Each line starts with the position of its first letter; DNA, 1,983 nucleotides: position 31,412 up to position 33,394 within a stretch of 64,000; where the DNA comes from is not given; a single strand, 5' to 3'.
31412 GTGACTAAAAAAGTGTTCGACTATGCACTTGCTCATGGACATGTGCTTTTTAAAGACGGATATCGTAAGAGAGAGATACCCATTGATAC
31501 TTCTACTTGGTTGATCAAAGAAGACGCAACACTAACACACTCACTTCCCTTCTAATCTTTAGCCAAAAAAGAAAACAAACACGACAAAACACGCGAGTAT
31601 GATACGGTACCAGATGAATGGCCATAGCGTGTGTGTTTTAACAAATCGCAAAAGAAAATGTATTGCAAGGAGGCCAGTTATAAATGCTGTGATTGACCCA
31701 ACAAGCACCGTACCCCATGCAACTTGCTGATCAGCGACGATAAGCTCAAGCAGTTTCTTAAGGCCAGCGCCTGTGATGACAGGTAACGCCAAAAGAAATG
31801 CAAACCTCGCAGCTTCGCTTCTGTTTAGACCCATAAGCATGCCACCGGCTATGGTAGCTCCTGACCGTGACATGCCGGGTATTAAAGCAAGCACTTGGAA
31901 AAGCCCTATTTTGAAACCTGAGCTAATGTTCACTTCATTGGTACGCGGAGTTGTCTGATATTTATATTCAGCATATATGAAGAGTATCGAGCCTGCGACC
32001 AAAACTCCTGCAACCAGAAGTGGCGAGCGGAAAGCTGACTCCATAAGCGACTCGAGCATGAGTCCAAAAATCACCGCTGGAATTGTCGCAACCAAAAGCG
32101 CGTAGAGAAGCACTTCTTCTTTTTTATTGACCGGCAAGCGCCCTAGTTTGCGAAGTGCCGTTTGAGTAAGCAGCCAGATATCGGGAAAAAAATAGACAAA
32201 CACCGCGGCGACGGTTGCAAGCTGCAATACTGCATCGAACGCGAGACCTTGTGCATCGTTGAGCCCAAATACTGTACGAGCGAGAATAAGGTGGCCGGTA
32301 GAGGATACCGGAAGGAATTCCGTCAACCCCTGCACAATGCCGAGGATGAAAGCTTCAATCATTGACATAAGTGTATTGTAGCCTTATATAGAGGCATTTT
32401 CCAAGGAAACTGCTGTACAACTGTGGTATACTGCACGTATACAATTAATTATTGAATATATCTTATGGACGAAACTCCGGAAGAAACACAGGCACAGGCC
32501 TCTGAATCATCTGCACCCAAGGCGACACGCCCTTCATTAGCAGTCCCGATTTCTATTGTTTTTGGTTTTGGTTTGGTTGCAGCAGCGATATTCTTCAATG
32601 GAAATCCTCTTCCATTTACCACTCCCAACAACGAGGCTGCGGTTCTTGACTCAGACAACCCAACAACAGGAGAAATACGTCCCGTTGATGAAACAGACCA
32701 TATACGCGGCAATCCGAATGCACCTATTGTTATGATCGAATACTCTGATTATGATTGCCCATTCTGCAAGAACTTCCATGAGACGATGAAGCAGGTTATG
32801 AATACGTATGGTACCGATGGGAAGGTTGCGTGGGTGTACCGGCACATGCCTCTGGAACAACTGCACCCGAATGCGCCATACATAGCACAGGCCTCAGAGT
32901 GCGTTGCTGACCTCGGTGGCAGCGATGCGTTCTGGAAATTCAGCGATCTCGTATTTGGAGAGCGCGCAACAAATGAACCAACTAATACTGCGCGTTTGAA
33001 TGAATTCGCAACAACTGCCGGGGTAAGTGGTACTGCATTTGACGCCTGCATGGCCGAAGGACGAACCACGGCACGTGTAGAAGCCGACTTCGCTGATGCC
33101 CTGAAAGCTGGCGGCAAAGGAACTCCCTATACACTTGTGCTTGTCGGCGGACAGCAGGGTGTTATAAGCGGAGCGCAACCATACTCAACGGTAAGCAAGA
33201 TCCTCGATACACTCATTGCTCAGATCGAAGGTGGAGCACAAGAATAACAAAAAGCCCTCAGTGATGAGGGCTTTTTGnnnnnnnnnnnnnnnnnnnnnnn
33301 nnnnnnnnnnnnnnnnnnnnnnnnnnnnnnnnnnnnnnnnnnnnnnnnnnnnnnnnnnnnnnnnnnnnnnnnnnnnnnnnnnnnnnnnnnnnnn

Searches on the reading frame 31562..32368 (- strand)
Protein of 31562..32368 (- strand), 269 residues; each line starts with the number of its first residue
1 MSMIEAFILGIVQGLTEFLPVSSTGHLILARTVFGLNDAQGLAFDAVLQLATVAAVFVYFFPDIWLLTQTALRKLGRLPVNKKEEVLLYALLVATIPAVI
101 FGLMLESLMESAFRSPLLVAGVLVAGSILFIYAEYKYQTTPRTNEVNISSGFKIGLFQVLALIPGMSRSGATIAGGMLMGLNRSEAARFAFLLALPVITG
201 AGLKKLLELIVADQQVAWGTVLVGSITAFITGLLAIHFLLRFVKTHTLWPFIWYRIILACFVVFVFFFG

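Call 25: search_protein_families(library=pfam, proteins=[window:31562-32368:-], max_evalue=0.01)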
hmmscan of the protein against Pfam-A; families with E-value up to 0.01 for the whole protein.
window:31562-32368:- (269 aa): 1 family
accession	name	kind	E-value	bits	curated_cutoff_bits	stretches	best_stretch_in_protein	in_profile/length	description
PF02673.24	BacA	-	1.1e-81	274.8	33.4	1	6-260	1-256/257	Bacitracin resistance protein BacA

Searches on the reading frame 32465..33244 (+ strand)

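Call 25: search_protein_families(library=pfam, proteins=[window:32465-33244:+], max_evalue=0.01)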
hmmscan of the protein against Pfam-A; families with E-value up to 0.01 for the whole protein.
window:32465-33244:+ (260 aa): 5 families
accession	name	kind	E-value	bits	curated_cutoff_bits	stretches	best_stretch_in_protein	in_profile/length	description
PF13462.12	Thioredoxin_4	-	6.6e-23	82.2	23.2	1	76-248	3-164/165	Thioredoxin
PF01323.26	DSBA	-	1e-12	48.7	25.6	2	170-247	117-190/191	DSBA-like thioredoxin domain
PF18400.7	Thioredoxin_12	-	4.4e-07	30.4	26.1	1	76-130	132-184/190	Thioredoxin-like domain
PF13098.12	Thioredoxin_2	-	0.00011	23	27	1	87-246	6-103/104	Thioredoxin-like domain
PF00803.23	3A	-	0.0054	16.5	25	1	61-121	102-160/237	3A/RNA2 movement protein family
